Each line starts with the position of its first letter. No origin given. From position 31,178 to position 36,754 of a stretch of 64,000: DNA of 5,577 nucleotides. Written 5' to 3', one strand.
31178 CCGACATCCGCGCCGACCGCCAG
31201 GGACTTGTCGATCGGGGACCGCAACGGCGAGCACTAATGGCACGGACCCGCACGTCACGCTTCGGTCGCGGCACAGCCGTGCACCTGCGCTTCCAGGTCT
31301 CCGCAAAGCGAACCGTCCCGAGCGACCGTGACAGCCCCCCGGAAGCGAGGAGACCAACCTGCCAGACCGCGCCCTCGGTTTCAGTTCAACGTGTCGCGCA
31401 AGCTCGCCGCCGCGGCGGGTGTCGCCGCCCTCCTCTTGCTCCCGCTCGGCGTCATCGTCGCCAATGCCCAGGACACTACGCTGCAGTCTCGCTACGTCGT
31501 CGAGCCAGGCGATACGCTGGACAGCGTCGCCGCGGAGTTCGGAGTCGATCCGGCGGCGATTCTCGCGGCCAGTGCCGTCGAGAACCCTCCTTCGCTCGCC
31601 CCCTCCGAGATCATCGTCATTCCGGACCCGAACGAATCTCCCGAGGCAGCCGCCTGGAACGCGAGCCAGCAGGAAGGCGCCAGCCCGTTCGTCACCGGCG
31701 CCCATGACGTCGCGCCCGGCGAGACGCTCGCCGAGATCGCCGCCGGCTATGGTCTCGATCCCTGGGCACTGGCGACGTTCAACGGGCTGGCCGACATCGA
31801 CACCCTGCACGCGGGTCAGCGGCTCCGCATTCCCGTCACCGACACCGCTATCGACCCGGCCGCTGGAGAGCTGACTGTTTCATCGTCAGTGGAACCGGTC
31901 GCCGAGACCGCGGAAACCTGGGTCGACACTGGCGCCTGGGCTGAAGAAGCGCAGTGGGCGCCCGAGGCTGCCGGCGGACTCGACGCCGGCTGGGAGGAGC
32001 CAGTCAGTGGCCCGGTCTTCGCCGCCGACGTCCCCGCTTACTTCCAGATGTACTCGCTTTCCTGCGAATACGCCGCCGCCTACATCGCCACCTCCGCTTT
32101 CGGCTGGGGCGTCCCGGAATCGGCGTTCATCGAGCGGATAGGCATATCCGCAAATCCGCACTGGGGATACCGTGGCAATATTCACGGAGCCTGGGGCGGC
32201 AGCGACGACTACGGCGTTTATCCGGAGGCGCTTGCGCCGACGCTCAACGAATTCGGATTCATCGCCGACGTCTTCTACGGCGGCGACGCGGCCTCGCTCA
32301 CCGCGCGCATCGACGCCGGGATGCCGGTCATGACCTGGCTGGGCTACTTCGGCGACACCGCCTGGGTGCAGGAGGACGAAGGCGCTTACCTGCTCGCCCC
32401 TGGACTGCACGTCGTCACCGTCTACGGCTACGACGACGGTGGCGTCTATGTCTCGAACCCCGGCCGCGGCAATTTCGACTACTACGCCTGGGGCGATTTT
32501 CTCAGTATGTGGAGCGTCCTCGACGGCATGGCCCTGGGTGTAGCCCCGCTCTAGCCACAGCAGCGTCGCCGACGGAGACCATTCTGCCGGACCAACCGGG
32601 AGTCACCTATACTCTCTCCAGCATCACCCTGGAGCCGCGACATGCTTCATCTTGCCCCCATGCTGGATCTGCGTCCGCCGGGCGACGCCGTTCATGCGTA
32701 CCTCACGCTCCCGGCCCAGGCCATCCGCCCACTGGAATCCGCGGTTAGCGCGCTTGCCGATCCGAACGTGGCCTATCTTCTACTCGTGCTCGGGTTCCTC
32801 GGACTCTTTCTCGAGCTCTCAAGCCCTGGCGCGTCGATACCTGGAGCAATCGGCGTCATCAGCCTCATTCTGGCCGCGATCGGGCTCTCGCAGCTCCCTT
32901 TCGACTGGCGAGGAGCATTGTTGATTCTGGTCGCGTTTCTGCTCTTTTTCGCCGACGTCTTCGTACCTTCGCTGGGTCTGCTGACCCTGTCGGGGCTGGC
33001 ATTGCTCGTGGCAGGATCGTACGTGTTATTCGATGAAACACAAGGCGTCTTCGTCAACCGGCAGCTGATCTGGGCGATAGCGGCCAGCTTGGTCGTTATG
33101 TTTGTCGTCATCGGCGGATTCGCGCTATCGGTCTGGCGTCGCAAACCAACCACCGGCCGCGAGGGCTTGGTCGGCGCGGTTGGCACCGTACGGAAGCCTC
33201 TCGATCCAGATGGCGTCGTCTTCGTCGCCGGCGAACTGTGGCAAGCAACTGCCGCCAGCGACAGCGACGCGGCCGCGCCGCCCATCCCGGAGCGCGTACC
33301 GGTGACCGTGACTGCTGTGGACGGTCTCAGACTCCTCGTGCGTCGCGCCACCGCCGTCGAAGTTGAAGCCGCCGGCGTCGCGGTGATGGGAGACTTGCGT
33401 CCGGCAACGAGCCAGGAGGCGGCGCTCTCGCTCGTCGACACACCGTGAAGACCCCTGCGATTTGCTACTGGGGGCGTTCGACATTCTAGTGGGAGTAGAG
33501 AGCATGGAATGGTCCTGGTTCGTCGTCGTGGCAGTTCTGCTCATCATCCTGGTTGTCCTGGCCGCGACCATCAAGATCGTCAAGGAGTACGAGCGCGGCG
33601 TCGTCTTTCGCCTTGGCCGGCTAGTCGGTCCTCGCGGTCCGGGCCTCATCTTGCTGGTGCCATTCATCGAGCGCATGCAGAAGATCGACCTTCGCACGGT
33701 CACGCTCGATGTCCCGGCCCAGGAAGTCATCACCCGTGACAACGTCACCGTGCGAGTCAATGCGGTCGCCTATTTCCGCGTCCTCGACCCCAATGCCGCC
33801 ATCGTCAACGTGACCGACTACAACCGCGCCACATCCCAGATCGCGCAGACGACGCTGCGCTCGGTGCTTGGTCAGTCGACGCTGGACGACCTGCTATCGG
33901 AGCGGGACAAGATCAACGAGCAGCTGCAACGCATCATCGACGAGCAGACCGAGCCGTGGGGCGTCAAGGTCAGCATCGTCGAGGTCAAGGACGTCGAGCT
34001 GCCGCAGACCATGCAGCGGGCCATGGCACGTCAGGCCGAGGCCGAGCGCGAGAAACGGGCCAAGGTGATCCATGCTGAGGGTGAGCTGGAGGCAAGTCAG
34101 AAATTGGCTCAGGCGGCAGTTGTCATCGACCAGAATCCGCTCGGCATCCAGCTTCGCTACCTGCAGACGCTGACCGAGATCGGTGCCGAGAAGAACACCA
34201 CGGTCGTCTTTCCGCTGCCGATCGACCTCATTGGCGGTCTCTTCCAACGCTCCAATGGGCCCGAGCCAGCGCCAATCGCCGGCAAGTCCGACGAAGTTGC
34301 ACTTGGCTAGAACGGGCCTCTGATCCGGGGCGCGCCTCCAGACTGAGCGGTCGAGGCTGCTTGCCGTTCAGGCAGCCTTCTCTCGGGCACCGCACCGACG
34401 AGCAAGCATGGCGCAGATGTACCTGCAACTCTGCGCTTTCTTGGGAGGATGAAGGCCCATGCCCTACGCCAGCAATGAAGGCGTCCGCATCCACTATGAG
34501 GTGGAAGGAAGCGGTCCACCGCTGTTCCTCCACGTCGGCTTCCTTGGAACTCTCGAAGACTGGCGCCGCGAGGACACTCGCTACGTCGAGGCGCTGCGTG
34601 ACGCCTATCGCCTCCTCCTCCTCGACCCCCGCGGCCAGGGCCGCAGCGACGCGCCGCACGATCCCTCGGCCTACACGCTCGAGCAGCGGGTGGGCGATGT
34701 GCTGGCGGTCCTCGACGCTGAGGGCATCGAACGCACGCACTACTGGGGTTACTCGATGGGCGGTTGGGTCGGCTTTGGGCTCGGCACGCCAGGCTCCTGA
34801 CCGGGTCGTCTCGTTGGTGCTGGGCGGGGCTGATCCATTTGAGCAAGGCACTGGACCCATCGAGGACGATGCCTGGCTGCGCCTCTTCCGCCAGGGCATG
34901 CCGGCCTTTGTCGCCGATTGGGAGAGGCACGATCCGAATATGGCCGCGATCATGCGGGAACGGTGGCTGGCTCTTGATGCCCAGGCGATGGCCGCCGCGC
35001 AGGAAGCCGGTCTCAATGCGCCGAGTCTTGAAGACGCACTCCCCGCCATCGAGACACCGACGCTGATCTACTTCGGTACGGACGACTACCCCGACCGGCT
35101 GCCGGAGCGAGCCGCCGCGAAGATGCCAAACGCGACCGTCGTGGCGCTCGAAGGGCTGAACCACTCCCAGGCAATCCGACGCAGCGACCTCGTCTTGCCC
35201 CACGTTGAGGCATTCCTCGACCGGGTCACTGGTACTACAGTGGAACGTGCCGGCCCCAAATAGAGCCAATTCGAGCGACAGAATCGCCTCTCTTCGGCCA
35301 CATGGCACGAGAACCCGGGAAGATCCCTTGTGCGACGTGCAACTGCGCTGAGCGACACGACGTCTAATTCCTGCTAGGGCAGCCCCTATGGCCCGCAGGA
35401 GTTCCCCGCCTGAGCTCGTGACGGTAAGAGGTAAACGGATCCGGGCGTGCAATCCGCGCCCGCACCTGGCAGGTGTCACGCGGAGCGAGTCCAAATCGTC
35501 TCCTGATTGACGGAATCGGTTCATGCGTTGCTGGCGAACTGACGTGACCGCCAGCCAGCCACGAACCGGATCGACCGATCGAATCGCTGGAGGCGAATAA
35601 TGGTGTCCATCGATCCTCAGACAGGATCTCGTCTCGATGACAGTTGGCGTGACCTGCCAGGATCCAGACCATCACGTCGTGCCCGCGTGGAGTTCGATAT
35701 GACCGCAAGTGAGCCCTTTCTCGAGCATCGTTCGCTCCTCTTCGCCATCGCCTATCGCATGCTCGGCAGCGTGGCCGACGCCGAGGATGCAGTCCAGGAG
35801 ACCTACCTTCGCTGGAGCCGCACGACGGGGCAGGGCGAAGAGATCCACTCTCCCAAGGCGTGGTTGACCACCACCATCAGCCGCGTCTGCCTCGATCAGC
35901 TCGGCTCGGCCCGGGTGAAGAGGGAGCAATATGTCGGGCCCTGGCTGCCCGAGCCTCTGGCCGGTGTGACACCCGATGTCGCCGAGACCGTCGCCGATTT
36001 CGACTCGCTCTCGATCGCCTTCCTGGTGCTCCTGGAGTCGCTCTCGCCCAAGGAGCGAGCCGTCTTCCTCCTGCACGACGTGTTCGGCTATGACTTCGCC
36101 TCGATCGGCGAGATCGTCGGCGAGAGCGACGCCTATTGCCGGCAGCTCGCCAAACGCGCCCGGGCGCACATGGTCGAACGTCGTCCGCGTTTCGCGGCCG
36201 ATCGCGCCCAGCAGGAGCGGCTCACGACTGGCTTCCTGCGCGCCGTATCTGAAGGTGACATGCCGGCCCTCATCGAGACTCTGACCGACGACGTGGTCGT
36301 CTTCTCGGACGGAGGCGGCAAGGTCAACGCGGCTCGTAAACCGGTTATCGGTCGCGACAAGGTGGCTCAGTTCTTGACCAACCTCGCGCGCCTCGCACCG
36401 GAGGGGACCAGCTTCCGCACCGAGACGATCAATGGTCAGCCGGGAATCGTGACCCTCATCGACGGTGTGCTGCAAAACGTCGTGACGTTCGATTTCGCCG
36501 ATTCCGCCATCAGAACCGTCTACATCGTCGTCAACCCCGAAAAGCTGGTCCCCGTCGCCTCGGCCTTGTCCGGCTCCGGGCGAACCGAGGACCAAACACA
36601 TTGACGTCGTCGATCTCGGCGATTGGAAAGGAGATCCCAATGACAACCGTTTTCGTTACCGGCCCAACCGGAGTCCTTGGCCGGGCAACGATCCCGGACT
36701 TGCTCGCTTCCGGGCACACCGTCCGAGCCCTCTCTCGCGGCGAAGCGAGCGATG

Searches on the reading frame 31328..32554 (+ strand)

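Call 35: search_protein_families(library=pfam, proteins=[window:31328-32554:+], max_evalue=1e-8)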
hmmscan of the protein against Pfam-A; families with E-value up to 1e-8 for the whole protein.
window:31328-32554:+ (408 aa): 2 families
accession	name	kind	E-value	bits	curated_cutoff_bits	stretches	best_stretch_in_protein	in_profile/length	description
PF01476.26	LysM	-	2.4e-17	63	20.9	1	126-169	1-43/43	LysM domain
PF13529.12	Peptidase_C39_2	-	3.9e-12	47.4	24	1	234-378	2-142/143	Peptidase_C39 like family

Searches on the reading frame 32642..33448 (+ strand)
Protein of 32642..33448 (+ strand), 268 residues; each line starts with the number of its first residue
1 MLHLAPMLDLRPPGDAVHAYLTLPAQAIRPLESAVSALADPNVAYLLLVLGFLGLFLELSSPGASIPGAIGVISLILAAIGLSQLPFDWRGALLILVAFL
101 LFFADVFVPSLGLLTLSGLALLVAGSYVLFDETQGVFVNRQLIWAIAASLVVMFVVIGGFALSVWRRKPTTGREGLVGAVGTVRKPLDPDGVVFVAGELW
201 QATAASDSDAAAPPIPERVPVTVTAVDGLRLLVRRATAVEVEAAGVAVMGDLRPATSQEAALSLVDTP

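Call 35: search_protein_families(library=pfam, proteins=[window:32642-33448:+], max_evalue=1e-8)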
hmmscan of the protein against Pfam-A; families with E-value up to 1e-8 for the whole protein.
window:32642-33448:+ (268 aa): 2 families
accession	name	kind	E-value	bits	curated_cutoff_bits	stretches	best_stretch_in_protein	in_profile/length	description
PF24961.1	NfeD_membrane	-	1.1e-24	87.2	26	1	42-157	1-116/119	NfeD integral membrane domain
PF01957.25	NfeD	-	8.9e-13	48.7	29.1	1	174-235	2-57/57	NfeD-like C-terminal, partner-binding domain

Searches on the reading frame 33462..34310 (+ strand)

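Call 35: search_protein_families(library=pfam, proteins=[window:33462-34310:+], max_evalue=1e-8)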
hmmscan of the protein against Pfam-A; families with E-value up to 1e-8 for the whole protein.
window:33462-34310:+ (282 aa): 1 family
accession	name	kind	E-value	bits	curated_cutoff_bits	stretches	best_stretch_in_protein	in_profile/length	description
PF01145.31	Band_7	-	1.8e-44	152.3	23.6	1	38-208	1-175/176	SPFH domain / Band 7 family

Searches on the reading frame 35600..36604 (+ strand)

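Call 35: search_protein_families(library=pfam, proteins=[window:35600-36604:+], max_evalue=1e-8)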
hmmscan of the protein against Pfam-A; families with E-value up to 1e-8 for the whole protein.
window:35600-36604:+ (334 aa): 2 families
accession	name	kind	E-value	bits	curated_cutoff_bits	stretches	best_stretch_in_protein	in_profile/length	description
PF04542.20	Sigma70_r2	-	5.6e-15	55.3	24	1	42-104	4-68/71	Sigma-70 region 2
PF08281.18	Sigma70_r4_2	-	1.6e-10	40.9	25.7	1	140-191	3-54/54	Sigma-70, region 4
